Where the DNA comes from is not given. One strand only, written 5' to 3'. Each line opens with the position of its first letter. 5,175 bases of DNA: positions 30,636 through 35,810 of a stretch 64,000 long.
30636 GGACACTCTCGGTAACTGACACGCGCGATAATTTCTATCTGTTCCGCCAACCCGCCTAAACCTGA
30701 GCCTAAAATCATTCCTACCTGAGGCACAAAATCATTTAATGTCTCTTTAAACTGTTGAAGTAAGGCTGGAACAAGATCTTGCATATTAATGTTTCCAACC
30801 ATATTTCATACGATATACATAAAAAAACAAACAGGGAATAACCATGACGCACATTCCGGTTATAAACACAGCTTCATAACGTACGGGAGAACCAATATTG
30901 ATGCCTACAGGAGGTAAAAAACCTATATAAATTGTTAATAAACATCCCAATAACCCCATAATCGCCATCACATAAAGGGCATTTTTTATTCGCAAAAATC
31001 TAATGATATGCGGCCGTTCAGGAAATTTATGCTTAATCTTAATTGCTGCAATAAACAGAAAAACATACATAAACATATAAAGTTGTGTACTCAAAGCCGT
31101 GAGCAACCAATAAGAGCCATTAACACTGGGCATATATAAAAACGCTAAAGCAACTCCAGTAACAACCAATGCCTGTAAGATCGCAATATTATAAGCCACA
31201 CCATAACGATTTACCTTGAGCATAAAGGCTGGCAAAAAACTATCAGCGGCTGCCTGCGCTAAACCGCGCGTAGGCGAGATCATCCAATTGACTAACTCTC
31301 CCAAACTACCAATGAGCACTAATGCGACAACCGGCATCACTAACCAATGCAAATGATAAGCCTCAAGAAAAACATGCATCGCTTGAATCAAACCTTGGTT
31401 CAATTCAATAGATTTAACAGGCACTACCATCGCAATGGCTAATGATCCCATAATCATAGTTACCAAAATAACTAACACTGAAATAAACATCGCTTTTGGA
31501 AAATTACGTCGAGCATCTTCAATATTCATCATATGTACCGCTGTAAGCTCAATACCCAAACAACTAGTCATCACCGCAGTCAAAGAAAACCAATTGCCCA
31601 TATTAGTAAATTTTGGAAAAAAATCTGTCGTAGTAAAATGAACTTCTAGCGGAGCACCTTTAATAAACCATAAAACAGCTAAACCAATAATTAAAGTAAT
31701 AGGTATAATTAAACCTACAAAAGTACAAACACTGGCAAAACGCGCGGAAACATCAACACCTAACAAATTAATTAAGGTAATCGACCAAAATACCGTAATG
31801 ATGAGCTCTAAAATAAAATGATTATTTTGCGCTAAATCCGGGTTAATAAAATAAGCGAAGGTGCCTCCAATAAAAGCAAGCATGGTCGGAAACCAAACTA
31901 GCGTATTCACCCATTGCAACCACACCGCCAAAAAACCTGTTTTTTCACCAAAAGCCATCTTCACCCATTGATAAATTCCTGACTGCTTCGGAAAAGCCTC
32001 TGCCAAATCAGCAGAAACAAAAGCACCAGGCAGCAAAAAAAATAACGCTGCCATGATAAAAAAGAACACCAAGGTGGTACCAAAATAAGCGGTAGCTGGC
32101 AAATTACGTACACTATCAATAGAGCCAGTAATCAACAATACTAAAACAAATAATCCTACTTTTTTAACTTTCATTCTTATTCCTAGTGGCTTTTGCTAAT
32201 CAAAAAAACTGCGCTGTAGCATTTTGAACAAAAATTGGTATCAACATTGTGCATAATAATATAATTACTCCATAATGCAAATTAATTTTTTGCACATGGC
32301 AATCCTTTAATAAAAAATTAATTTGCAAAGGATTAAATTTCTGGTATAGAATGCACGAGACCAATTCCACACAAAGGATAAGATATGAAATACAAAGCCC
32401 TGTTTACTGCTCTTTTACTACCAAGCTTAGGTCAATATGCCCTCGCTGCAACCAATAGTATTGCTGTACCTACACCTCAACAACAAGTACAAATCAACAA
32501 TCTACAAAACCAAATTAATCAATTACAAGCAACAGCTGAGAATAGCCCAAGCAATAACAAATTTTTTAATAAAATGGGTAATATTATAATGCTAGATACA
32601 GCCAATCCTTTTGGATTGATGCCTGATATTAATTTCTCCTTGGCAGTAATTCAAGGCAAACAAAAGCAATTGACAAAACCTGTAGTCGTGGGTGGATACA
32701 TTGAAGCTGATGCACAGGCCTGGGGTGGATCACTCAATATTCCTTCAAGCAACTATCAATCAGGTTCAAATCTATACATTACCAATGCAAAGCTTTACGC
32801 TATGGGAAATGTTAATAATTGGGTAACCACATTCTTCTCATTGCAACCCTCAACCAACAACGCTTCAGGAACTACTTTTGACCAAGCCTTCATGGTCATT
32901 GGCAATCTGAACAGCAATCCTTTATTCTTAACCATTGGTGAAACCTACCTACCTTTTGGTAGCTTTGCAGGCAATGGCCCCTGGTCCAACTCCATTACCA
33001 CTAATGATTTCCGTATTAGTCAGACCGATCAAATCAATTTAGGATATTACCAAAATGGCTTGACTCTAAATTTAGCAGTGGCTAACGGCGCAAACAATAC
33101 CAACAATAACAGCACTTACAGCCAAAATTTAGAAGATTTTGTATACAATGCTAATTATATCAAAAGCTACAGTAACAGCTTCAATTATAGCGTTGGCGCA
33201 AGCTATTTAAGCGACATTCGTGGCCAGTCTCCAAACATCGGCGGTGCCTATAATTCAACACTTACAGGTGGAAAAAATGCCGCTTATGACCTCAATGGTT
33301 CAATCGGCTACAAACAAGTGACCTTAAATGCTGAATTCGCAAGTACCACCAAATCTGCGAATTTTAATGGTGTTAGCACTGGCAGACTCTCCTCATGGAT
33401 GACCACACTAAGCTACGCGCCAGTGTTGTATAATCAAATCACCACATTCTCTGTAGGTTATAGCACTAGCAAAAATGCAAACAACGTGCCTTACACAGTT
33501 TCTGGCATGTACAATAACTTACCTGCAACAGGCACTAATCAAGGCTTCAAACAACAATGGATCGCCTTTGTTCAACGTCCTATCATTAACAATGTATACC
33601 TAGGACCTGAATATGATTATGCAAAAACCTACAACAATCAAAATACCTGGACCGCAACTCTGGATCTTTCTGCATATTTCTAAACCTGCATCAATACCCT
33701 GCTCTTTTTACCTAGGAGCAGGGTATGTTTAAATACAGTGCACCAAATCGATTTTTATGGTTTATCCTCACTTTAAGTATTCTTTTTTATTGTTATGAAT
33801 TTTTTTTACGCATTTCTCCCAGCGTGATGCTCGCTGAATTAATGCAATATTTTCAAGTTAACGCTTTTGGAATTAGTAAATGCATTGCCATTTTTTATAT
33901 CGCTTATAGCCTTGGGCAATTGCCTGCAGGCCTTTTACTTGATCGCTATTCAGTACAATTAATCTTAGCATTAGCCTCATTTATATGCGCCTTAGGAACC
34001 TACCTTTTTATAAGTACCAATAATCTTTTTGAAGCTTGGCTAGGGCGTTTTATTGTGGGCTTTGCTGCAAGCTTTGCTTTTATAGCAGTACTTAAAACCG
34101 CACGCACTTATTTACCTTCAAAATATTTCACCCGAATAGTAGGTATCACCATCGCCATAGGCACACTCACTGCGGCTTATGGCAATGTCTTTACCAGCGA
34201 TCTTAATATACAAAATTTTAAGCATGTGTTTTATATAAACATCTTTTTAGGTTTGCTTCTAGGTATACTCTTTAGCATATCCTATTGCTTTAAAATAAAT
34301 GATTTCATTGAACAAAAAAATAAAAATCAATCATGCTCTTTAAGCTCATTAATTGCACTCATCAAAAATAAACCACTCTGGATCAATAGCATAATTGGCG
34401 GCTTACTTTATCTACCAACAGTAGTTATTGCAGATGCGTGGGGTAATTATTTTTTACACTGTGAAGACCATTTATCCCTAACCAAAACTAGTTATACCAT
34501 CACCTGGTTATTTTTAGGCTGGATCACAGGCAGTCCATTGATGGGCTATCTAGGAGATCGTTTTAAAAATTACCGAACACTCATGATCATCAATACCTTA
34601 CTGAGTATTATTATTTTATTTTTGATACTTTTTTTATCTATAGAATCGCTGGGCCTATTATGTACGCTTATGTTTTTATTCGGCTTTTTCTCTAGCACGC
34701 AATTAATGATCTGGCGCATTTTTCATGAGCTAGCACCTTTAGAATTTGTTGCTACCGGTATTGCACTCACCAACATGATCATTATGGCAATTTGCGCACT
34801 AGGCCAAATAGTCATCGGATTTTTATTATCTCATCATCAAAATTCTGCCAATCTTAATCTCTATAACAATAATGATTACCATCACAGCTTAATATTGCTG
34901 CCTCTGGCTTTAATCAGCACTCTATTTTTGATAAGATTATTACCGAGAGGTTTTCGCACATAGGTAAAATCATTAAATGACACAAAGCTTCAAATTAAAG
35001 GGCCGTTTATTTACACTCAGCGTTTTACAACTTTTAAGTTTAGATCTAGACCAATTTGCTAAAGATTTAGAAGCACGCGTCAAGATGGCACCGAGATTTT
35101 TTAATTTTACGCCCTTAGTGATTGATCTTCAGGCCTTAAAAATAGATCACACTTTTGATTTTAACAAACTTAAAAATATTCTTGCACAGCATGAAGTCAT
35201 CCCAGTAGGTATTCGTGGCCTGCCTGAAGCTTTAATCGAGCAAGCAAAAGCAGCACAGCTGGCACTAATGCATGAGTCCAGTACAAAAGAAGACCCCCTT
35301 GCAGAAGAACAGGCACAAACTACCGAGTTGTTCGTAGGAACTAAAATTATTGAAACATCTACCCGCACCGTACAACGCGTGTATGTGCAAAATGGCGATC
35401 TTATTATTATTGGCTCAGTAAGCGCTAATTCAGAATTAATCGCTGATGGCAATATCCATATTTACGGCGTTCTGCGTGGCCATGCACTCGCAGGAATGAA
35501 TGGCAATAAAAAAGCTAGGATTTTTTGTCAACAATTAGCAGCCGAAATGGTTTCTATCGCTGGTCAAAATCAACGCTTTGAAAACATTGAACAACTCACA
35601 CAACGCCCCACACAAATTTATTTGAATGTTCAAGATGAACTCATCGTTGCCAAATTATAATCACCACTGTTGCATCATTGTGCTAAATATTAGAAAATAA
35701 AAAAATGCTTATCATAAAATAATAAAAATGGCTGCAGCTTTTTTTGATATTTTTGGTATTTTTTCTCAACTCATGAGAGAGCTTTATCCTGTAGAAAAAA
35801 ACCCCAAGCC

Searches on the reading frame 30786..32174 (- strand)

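Call 48: search_protein_families(library=pfam, proteins=[window:30786-32174:-], max_evalue=0.00001)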
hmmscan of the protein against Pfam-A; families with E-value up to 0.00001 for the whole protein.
window:30786-32174:- (462 aa): 2 families
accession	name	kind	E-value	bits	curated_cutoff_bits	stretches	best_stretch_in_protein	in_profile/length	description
PF13520.12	AA_permease_2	-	2.1e-67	228.4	27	1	7-440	2-425/427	Amino acid permease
PF00324.27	AA_permease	-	2e-19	70.1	24.6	1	9-450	4-454/470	Amino acid permease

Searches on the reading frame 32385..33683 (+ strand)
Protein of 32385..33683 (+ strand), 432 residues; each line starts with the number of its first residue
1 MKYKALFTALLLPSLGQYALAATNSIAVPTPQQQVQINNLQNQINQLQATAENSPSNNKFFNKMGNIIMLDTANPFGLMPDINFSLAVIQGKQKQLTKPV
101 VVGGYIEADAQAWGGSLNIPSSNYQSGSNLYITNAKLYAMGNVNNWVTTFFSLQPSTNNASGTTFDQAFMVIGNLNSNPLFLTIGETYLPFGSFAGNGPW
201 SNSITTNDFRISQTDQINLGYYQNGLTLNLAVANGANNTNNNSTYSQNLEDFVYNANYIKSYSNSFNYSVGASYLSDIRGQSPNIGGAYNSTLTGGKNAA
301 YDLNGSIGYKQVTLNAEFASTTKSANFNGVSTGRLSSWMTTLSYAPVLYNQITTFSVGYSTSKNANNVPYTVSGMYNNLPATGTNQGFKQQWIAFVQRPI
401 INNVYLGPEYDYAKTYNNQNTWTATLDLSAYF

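Call 48: search_protein_families(library=pfam, proteins=[window:32385-33683:+], max_evalue=0.00001)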
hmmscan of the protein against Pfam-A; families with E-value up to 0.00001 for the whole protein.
window:32385-33683:+ (432 aa): 1 family
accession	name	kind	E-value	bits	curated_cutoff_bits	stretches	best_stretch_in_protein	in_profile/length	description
PF12097.14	DUF3573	-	2.4e-22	79.8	26.6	1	74-244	163-334/383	Protein of unknown function (DUF3573)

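Call 53: search_protein_families(library=ncbifam, proteins=[window:32385-33683:+], max_evalue=0.001)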
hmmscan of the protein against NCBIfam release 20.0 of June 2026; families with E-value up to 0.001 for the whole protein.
window:32385-33683:+ (432 aa): 2 families
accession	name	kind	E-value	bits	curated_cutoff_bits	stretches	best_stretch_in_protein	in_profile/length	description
NF041042.1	FslE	exception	2.6e-38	131.8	800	1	75-431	152-504/505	rhizoferrin import outer membrane protein FslE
NF033652.1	LbtU_sider_porin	subfamily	2e-37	129.4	90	1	100-432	3-327/327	LbtU family siderophore porin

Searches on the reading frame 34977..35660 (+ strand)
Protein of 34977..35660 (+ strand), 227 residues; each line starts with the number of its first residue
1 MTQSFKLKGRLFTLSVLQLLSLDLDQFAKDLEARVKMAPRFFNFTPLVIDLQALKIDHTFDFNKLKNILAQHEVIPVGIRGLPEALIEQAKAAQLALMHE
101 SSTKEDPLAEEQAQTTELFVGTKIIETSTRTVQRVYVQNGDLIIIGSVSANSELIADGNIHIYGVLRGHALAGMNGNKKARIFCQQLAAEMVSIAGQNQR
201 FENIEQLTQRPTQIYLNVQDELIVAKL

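Call 48: search_protein_families(library=pfam, proteins=[window:34977-35660:+], max_evalue=0.00001)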
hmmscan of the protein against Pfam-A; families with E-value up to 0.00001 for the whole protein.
window:34977-35660:+ (227 aa): 2 families
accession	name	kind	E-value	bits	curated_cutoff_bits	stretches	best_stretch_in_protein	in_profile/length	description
PF03775.22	MinC_C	-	3.2e-26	91.7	33.2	1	124-223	1-99/102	Septum formation inhibitor MinC, C-terminal domain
PF05209.18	MinC_N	-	8.2e-17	61.5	27.3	1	5-76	1-71/71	Septum formation inhibitor MinC, N-terminal domain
